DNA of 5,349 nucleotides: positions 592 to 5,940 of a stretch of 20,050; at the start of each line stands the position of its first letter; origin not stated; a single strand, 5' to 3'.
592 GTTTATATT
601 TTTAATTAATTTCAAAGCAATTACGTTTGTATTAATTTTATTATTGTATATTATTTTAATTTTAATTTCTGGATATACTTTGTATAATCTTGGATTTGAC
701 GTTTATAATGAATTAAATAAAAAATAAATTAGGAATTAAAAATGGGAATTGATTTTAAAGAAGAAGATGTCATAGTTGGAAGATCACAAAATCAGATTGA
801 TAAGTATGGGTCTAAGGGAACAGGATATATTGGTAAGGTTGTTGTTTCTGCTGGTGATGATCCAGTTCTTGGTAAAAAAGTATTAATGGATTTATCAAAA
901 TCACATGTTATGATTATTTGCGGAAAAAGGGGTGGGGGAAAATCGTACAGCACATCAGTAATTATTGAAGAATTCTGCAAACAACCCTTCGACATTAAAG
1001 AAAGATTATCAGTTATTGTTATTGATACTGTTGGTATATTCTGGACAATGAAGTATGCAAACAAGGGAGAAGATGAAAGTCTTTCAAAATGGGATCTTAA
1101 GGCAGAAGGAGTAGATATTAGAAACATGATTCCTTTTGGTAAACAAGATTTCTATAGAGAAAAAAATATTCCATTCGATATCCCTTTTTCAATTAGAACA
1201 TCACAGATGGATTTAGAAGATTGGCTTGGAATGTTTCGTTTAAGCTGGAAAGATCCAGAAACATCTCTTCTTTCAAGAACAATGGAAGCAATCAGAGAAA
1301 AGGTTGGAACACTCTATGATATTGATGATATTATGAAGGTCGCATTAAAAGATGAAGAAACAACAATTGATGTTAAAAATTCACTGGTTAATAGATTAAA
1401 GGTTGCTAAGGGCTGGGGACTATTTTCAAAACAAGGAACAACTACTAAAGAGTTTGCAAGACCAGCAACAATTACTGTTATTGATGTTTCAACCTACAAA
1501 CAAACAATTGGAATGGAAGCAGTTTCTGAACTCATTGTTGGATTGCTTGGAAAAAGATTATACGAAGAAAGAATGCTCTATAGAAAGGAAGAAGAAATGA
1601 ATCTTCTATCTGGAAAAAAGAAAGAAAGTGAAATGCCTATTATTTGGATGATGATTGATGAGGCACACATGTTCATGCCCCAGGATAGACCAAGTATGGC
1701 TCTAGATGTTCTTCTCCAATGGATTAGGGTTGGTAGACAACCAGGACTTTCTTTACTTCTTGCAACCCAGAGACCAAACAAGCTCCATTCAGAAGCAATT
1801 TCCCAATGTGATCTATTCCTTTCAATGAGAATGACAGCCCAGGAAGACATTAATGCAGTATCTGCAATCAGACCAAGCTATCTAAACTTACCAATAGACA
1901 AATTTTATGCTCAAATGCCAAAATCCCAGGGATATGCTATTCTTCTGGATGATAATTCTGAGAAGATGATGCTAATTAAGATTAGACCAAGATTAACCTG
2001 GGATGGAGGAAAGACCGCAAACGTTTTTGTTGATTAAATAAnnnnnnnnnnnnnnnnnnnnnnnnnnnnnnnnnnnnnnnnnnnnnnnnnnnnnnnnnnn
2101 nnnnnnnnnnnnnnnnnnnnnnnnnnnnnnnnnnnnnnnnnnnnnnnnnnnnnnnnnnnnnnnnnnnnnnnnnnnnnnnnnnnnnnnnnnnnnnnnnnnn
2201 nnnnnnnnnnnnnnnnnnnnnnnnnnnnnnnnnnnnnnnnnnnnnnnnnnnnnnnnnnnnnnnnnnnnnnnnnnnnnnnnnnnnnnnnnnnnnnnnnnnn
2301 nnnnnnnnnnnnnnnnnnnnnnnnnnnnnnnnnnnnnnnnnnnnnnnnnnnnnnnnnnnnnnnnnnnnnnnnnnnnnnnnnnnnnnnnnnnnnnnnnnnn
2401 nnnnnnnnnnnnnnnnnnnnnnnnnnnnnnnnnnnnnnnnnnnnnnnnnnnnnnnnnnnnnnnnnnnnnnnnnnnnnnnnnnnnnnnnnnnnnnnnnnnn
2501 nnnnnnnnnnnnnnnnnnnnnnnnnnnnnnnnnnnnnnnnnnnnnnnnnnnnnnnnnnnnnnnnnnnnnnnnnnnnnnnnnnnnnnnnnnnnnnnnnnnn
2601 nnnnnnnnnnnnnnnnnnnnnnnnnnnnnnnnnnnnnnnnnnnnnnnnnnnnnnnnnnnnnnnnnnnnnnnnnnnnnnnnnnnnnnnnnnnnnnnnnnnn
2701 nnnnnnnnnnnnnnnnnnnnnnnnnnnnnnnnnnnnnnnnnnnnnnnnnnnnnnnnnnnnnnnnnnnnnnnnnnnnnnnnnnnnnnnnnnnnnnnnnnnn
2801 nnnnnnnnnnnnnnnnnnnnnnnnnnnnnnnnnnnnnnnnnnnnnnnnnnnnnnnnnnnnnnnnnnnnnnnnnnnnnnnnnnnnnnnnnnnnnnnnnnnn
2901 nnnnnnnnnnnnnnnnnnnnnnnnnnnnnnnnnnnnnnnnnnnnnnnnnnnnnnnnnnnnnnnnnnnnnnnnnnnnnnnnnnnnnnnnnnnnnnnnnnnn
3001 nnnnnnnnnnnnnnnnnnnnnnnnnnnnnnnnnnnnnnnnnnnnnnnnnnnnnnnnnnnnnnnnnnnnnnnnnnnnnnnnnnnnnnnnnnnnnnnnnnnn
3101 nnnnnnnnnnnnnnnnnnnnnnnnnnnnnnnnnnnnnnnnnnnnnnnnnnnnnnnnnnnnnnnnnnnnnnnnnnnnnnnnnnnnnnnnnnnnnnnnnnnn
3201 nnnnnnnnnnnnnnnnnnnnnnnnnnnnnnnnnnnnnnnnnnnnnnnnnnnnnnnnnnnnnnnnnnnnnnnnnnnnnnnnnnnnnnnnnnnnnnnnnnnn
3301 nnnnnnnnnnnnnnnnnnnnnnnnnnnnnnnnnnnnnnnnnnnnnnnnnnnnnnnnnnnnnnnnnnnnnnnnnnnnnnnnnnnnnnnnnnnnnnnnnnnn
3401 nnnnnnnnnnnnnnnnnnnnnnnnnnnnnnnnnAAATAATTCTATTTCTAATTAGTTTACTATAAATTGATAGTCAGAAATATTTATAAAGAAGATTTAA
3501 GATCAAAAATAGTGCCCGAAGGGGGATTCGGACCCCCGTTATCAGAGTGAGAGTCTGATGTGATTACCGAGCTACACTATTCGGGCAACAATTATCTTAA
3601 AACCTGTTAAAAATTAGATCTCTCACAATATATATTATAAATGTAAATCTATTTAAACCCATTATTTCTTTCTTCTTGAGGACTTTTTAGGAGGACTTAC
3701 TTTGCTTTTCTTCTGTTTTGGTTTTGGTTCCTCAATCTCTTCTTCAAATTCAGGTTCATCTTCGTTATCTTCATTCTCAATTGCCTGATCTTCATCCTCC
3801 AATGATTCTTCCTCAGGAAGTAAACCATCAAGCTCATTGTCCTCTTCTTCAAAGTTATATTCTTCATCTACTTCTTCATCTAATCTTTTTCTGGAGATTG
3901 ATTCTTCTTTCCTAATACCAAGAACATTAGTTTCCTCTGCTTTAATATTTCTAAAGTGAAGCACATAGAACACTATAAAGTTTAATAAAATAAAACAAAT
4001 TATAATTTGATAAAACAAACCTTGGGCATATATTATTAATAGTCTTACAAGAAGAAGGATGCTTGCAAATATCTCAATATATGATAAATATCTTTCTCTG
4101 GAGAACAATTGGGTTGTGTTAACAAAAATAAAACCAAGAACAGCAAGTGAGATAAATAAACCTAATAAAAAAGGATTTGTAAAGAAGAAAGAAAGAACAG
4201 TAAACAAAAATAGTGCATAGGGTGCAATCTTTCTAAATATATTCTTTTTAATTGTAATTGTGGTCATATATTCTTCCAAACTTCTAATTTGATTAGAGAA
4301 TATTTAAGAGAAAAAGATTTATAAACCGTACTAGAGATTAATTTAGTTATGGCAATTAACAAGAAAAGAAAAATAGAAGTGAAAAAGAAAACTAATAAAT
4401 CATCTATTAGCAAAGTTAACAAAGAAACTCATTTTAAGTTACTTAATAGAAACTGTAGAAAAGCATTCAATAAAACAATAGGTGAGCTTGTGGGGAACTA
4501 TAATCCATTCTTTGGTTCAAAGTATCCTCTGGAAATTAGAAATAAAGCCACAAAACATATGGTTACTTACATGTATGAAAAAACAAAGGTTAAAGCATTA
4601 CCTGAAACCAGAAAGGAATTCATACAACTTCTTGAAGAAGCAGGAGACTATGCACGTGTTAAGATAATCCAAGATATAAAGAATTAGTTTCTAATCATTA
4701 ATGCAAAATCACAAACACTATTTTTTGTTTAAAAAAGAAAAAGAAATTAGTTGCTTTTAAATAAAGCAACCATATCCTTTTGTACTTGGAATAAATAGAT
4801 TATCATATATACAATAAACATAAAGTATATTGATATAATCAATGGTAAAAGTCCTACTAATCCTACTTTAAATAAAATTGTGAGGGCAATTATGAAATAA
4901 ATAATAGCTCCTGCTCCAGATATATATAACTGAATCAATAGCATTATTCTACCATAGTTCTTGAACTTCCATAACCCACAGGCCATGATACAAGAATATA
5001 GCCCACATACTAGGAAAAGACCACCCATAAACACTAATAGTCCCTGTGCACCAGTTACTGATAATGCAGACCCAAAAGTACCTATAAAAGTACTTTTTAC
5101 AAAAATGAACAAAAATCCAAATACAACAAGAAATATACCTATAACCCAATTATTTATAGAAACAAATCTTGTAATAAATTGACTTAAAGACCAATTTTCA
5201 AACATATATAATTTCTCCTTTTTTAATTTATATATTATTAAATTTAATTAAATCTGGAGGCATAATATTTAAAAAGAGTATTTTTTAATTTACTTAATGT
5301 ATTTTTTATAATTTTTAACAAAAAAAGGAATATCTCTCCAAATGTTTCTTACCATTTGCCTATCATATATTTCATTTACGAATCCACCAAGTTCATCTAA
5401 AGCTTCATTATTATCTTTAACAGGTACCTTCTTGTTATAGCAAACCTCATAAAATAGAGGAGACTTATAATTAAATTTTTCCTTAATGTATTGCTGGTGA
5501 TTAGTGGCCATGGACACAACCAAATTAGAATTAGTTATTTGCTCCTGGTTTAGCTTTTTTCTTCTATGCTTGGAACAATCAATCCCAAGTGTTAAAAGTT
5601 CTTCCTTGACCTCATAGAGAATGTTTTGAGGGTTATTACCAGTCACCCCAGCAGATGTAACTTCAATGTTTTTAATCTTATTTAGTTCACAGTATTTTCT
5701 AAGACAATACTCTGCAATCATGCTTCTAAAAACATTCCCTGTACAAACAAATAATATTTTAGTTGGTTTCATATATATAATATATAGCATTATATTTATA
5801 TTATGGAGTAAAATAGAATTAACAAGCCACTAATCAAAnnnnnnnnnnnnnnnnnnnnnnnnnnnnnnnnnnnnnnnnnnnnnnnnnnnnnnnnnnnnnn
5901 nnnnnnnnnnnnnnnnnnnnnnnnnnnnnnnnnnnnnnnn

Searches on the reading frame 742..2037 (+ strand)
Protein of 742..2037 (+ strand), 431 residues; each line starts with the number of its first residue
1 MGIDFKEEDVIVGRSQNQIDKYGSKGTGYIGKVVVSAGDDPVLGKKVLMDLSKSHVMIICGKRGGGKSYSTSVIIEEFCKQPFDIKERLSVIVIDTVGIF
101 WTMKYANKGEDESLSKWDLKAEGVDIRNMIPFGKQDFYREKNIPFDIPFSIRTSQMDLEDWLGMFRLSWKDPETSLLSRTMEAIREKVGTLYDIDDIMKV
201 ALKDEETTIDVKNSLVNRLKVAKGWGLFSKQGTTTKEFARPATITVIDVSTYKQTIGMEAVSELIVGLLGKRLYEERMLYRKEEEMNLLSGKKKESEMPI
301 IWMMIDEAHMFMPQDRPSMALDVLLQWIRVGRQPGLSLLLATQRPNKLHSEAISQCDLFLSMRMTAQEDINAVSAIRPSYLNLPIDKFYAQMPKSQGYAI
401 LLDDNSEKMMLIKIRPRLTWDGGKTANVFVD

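Call 6: search_protein_families(library=pfam, proteins=[window:742-2037:+], max_evalue=0.01)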
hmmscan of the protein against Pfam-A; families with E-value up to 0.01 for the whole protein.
window:742-2037:+ (431 aa): 4 families
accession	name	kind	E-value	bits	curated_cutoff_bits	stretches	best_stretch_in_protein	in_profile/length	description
PF01935.23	DUF87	-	1.8e-09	38.4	23.2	1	57-252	26-204/220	Helicase HerA, central domain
PF00004.35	AAA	-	0.0011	19.8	21.2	0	286-360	46-127/131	ATPase family associated with various cellular activities (AAA)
PF05872.18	HerA_C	-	0.0036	16.4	22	1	295-358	253-315/502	Helicase HerA-like C-terminal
PF01580.24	FtsK_SpoIIIE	-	0.007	16.3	24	0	34-75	19-60/221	FtsK/SpoIIIE family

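Call 102: search_protein_families(library=ncbifam, proteins=[window:742-2037:+], max_evalue=0.00001)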
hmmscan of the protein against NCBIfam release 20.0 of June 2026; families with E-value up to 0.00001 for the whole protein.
window:742-2037:+ (431 aa): 5 families
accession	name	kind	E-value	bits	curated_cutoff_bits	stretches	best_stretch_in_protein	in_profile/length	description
NF042944.1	HerA_antiphage_2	equivalog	3.1e-15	55.9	850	1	242-404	377-532/576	anti-phage-associated helicase HerA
NF040819.1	helicase_HerA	equivalog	3.3e-10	39.1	970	1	281-371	385-474/561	DNA double-strand break repair helicase HerA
NF042943.1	HerA_antiphage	equivalog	6.6e-09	34.9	800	1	303-375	437-513/566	anti-phage-associated helicase HerA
NF045975.1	VirB4_plasma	equivalog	1.6e-08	32.7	590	0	242-346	714-805/894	Mbov_0397 family ICE element conjugal transfer ATPase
NF040937.1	HerA_Thermprot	equivalog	2.1e-06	26.4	800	1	291-365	342-415/487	DNA double-strand break repair helicase HerA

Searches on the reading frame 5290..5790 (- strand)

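Call 6: search_protein_families(library=pfam, proteins=[window:5290-5790:-], max_evalue=0.01)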
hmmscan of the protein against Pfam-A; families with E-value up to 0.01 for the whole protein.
window:5290-5790:- (166 aa): 1 family
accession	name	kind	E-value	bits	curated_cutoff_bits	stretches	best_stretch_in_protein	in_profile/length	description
PF01451.26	LMWPc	-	5.3e-15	56.3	23.2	1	12-106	1-96/144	Low molecular weight phosphotyrosine protein phosphatase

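Call 102: search_protein_families(library=ncbifam, proteins=[window:5290-5790:-], max_evalue=0.00001)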
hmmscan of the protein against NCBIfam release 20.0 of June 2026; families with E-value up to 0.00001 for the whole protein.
window:5290-5790:- (166 aa): 3 families
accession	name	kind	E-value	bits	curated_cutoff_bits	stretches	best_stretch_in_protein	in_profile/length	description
NF008486.0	PRK11391.1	equivalog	1.5e-09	38.5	247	1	8-103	5-95/148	phosphotyrosine-protein phosphatase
TIGR02691.1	arsC_pI258_fam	equivalog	1.3e-07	31.9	174.3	1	12-99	1-81/129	arsenate reductase (thioredoxin)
NF010053.0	PRK13530.1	subfamily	2e-07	31.4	215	1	10-99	4-86/133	arsenate reductase (thioredoxin)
